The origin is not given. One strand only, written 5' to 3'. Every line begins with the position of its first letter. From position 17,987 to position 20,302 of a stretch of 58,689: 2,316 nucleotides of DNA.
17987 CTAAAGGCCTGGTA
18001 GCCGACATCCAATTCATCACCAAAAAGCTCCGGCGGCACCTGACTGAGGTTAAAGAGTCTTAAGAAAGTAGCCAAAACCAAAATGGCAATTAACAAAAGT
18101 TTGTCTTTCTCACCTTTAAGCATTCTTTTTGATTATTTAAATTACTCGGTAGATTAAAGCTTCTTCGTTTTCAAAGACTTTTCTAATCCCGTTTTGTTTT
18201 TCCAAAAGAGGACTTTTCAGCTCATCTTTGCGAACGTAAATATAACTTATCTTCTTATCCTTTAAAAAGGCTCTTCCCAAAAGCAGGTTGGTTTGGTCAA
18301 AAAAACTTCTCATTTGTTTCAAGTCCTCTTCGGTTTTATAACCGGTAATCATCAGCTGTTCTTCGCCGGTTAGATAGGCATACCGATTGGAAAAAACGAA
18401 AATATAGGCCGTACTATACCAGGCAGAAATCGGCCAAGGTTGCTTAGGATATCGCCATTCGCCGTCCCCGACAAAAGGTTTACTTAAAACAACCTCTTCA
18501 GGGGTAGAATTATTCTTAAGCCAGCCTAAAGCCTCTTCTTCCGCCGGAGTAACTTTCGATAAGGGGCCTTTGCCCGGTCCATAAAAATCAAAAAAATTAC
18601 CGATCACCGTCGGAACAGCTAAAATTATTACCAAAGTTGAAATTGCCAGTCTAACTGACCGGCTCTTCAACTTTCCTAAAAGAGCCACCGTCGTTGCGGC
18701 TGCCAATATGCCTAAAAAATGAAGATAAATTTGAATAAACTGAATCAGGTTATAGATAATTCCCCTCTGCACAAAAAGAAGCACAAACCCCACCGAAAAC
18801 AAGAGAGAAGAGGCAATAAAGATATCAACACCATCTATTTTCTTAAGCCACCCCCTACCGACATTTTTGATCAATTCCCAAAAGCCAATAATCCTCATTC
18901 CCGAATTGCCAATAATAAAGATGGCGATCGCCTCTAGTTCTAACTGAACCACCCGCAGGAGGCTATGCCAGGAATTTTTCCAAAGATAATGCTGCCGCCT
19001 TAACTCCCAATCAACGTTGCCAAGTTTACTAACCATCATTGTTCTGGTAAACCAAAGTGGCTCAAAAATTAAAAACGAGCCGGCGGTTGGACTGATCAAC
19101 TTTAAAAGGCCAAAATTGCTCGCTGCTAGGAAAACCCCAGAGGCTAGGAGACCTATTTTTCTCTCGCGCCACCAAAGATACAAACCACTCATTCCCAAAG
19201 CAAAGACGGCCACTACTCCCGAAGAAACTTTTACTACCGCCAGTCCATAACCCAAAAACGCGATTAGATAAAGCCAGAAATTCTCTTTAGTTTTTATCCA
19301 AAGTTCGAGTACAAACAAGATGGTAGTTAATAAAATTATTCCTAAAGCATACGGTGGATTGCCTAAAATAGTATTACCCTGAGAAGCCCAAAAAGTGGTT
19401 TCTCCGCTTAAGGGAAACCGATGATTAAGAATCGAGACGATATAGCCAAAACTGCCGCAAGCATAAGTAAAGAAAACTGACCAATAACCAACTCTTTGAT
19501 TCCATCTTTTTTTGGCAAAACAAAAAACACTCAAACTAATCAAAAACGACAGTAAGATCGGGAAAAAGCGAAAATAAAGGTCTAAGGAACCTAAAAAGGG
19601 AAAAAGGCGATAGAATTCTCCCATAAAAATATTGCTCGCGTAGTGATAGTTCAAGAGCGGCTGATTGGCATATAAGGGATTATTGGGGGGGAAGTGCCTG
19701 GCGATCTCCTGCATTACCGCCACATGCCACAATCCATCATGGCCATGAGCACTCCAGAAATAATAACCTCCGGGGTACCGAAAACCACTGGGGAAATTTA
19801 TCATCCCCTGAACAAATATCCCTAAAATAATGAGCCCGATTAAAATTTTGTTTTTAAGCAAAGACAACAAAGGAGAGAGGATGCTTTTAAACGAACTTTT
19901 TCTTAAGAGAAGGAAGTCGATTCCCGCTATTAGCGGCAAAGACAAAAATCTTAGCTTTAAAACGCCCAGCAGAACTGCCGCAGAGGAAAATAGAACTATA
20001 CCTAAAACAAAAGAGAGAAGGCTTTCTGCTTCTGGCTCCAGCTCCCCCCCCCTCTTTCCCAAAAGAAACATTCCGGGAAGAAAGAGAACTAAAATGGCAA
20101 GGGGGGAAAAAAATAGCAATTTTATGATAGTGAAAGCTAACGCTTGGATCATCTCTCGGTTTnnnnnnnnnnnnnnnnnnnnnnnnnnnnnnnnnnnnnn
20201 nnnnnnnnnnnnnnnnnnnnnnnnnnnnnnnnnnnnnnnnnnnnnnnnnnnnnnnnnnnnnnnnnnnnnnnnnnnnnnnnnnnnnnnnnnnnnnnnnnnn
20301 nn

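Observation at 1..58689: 58-kb one-strand glycosylation super-locus with 24 GT-C-like membrane proteins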

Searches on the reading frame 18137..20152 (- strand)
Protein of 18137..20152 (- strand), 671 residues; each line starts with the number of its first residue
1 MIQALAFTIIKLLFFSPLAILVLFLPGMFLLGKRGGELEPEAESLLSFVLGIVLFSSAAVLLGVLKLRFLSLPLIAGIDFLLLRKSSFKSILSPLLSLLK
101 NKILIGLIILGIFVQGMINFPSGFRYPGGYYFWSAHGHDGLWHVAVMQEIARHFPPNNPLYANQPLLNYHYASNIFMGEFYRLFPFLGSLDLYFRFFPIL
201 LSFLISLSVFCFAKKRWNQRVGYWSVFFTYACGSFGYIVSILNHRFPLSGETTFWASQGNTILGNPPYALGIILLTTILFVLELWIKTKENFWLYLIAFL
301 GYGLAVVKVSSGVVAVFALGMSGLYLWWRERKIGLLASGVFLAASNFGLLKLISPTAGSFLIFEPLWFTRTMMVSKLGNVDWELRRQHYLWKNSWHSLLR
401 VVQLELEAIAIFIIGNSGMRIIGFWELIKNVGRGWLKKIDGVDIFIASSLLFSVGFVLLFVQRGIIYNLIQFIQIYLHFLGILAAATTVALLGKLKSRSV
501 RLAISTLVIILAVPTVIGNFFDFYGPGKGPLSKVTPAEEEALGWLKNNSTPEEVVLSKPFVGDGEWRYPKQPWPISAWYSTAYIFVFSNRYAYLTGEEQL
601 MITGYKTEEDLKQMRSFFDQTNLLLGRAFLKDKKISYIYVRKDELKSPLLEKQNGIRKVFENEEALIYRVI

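Call 5: search_protein_families(library=pfam, proteins=[window:18137-20152:-], max_evalue=0.01)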
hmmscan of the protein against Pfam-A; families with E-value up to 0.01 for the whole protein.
window:18137-20152:- (671 aa): 0 families

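Call 13: search_protein_families(library=pfam, proteins=[window:18137-20152:-], max_evalue=10)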
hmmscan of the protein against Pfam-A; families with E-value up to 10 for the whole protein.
window:18137-20152:- (671 aa): 0 families

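Call 14: search_protein_families(library=ncbifam, proteins=[window:18137-20152:-], max_evalue=1)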
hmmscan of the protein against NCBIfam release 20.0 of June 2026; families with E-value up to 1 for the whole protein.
window:18137-20152:- (671 aa): 0 families

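Call 15: search_solved_structures(query=window:18137-20152:-, max_evalue=10)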
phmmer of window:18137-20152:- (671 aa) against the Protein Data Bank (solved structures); distinct sequences matched with E-value up to 10: 3.
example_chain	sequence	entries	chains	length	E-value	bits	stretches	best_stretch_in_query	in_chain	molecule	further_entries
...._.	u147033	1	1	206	0.53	12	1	103-147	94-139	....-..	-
5gza_A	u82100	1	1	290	1.1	11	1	373-420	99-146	Protein O-mannose kinase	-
8gr5_A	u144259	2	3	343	2.2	10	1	553-625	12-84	AcCop4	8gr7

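Call 32: find_homologous_proteins(query=window:18137-20152:-, max_evalue=0.001)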
Query window:18137-20152:- (671 aa): 286 proteins with E <= 0.001 among 8000 candidates; the best 120 are listed.
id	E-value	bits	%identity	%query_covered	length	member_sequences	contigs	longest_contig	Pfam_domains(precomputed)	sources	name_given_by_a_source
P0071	0.0e+0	1494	100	100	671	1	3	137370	-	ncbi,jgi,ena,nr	ncbi:MAG TPA: hypothetical protein VMW25_00645 [Clostridia bacterium]|nr:hypothetical protein [Clost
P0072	0.0e+0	1492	100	100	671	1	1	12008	-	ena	-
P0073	0.0e+0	1293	86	100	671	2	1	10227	-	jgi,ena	-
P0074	0.0e+0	1281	83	100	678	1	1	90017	-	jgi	jgi:hypothetical protein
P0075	0.0e+0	1280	83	100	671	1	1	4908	-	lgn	-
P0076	0.0e+0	1240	81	100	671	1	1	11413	-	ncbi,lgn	-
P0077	2.3e-297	1006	67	98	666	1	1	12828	-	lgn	-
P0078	6.9e-256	869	59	97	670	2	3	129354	-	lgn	-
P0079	4.4e-249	847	59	97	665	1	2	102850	-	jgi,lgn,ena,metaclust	metaclust:\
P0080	5.5e-245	833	56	100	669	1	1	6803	-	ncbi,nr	ncbi:MAG: hypothetical protein M1514_02740 [Patescibacteria group bacterium]|nr:hypothetical protein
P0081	6.1e-244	830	55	100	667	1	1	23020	-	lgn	-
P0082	8.5e-243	826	55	100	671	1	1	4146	-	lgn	-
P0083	4.0e-242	824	54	100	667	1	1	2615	-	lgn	-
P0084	1.6e-238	812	56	100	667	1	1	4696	-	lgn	-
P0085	1.0e-237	809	55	96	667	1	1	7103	-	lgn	-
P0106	4.4e-198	678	49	97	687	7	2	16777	PF20176.4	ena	-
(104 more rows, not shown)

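Call 45: predict_structure(alignment_id=A4)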
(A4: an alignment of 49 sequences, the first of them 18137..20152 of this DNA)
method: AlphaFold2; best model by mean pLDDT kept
length: 671 residues; sequences in the alignment: 49
mean_pLDDT: 91.6   pTM: 0.92
mean pLDDT of the five models: 91.6, 90.5, 90.3, 89.8, 89.1
residues with pLDDT >= 90: 502; 70-90: 157; 50-70: 12; < 50: 0
segments of 3 or more residues with pLDDT < 50: none
pLDDT, mean of each block of 10 residues (from residue 1): 87 96 97 92 98 96 95 96 92 93 95 84 91 81 94 91 82 93 96 94 97 97 96 92 89 84 86 98 95 97 92 96 94 93 94 75 92 91 96 95 96 95 88 67 95 95 81 94 97 94 95 89 82 94 97 92 79 87 94 86 84 93 91 96 92 94 97 92
secondary structure, 60 per line:
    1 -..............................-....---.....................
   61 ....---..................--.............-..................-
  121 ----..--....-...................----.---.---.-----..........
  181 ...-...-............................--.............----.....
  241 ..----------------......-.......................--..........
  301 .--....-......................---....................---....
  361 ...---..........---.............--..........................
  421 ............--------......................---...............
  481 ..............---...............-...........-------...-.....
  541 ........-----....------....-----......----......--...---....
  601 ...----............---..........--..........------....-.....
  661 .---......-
elements in order: H2-31 H33-36 H40-64 H68-85 H88-100 H102-119 E129-132 H134-152 H171-183 H189-216 H219-231 H236-242 H259-264 H266-288 H291-301 H304-307 H309-330 H334-353 H357-360 E361-363 H367-376 H380-392 H395-432 H441-459 E460-462 H466-494 H498-512 H514-524 E532-534 H536-548 E554-557 H564-567 H575-578 H583-588 E591-593 H597-603 H608-619 H623-632 E635-641 H651-654 E656-661 E665-670
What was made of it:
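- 18137..20152 (-): g16, GT-C family F5 (no Pfam model; its fold is closest to the catalytic subunits of oligosaccharyltransferases). AF2 model with pLDDT 91.6 (call 45).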

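Call 47: fold_search(model_id=the predicted structure, library=pdb)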
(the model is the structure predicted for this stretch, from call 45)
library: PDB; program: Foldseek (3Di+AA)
matches with E <= 10: 302; with E <= 0.001: 23
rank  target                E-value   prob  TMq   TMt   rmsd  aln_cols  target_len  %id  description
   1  9n9j_I                2.2e-09  1.00  0.47  0.46  15.0       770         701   11  Structure of a GRP94 folding intermediate engaged with a CCDC134- and FKBP11-bound secretory translocon (released 2025-11-19)
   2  6s7t_A                2.7e-09  1.00  0.45  0.43  14.7       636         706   13  Cryo-EM structure of human oligosaccharyltransferase complex OST-B (released 2019-12-18)
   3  8age_A                1.4e-08  1.00  0.47  0.48  13.1       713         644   12  Structure of yeast oligosaccharylransferase complex with acceptor peptide bound (released 2022-12-07)
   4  7oci_F                1.8e-08  1.00  0.49  0.51  12.1       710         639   12  Cryo-EM structure of yeast Ost6p containing oligosaccharyltransferase complex (released 2022-02-16)
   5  7e9s_A                1.8e-08  1.00  0.45  0.36  14.8       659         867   11  Archaeal oligosaccharyltransferase AglB from Archaeoglobus fulgidus in complex with an inhibitory peptide and a dolich (released 2021-09-08)
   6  8b6l_I                2.0e-08  1.00  0.47  0.46  13.5       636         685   12  Subtomogram average of the human Sec61-TRAP-OSTA-translocon (released 2022-12-07)
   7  8agc_A                3.5e-08  1.00  0.48  0.46  13.8       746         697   13  Structure of yeast oligosaccharylransferase complex with lipid-linked oligosaccharide and non-acceptor peptide bound (released 2022-12-07)
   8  6s7o_A                4.1e-08  1.00  0.49  0.49  13.3       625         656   11  Cryo-EM structure of human oligosaccharyltransferase complex OST-A (released 2019-12-18)
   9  6ftg_5                4.7e-08  1.00  0.48  0.50  13.1       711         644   11  Subtomogram average of OST-containing ribosome-translocon complexes from canine rough microsomal membranes (released 2018-03-21)
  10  7zlg_A                5.4e-08  1.00  0.45  0.45  12.8       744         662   12  Cryo-EM structure of C-mannosyltransferase CeDPY19, in complex with acceptor peptide and bound to CMT2-Fab and anti-Fa (released 2023-01-11)
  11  7zlh_A                9.4e-08  1.00  0.42  0.43  11.3       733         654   12  Cryo-EM structure of C-mannosyltransferase CeDPY19, in apo state, bound to CMT2-Fab and anti-Fab nanobody (released 2023-01-11)
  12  8pn9_A                1.0e-07  1.00  0.47  0.48  13.6       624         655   12  Structure of human oligosaccharyltransferase OST-A complex bound to NGI-1 (released 2024-05-08)
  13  7zli_A                1.2e-07  1.00  0.44  0.45  12.9       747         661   10  Cryo-EM structure of C-mannosyltransferase CeDPY19, in complex with Dol25-P-Man and bound to CMT2-Fab and anti-Fab nan (released 2023-01-11)
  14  3waj                  1.3e-07  1.00  0.44  0.38  14.6       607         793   13  Crystal structure of the Archaeoglobus fulgidus oligosaccharyltransferase (O29867_ARCFU) complex with Zn and sulfate (released 2013-10-30)
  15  3wak                  1.3e-07  1.00  0.45  0.36  13.7       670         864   10  Crystal structure of the Archaeoglobus fulgidus oligosaccharyltransferase (O29867_ARCFU) in the apo form (released 2013-10-30)
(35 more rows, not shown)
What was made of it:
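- The best structural matches of F5 are STT3, AglB and PglB, including the AglB C-terminal globular domain (call 47).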

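Call 61: find_encoding_contigs(protein=P0074, flank=10000, max_places=2)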
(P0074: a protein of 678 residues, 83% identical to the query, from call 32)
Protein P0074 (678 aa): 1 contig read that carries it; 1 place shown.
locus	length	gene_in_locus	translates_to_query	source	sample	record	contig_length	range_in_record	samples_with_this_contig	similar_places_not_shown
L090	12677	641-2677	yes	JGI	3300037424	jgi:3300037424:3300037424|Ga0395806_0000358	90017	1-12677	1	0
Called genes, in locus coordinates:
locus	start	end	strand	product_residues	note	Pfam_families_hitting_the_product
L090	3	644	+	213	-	?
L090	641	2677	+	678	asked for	-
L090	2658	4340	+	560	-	PF02366:PMT (weak), PF13231:PMT_2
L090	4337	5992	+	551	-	PF02366:PMT, PF13231:PMT_2 (weak)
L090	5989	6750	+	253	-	-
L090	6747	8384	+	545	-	PF02366:PMT (weak), PF13231:PMT_2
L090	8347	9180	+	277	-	PF00535:Glycos_transf_2, PF13641:Glyco_tranf_2_3 (weak)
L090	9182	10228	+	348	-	PF13579:Glyco_trans_4_4 (weak), PF13439:Glyco_transf_4, PF00534:Glycos_transf_1, PF20706:GT4-conflict, PF13692:Glyco_trans_1_4, PF13524:Glyco_trans_1_2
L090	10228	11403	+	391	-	PF04188:Mannosyl_trans2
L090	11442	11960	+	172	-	PF00156:Pribosyltran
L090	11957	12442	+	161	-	PF01048:PNP_UDP_1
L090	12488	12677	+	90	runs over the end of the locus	PF01048:PNP_UDP_1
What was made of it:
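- A closer relative (83% identity) lacks the g08-g01 module at that site (call 61).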

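Call 62: search_solved_structures(query=A4, max_evalue=10, show_alignments=2)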
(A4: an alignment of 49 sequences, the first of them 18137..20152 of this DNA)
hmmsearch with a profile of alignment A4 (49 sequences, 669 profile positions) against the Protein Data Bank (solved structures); distinct sequences matched with E-value up to 10: 2.
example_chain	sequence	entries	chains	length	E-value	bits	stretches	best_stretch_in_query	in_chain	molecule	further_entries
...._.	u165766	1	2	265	0.026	16.3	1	202-241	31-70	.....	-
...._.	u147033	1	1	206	1.4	10.6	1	90-146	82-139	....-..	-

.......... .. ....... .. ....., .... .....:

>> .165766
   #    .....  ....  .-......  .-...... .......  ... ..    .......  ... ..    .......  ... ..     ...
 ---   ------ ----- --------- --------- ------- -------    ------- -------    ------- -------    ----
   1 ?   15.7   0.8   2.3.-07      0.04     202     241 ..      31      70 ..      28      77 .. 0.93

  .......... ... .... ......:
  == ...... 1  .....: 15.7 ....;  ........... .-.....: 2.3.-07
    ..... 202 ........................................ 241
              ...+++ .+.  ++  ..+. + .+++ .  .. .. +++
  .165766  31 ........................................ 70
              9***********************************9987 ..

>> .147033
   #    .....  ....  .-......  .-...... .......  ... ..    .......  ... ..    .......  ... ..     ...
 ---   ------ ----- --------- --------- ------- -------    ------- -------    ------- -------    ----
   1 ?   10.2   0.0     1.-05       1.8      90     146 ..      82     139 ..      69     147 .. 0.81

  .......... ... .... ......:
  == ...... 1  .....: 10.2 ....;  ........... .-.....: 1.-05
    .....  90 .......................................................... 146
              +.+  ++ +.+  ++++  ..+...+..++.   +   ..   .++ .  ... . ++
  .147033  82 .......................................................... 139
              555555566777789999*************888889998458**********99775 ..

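Call 67: search_protein_families(library=pfam, proteins=[P0106], max_evalue=0.01)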
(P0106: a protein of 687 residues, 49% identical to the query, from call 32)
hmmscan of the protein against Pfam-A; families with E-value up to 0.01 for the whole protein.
P0106 (687 aa): 2 families
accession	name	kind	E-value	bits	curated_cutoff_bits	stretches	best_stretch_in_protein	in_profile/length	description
PF20176.3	DUF6541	-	7.5e-06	24.9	29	1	501-581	484-568/646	Family of unknown function (DUF6541)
PF20604.3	DUF6798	-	0.0019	18.4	26.9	1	536-558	3-25/61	Domain of unknown function (DUF6798)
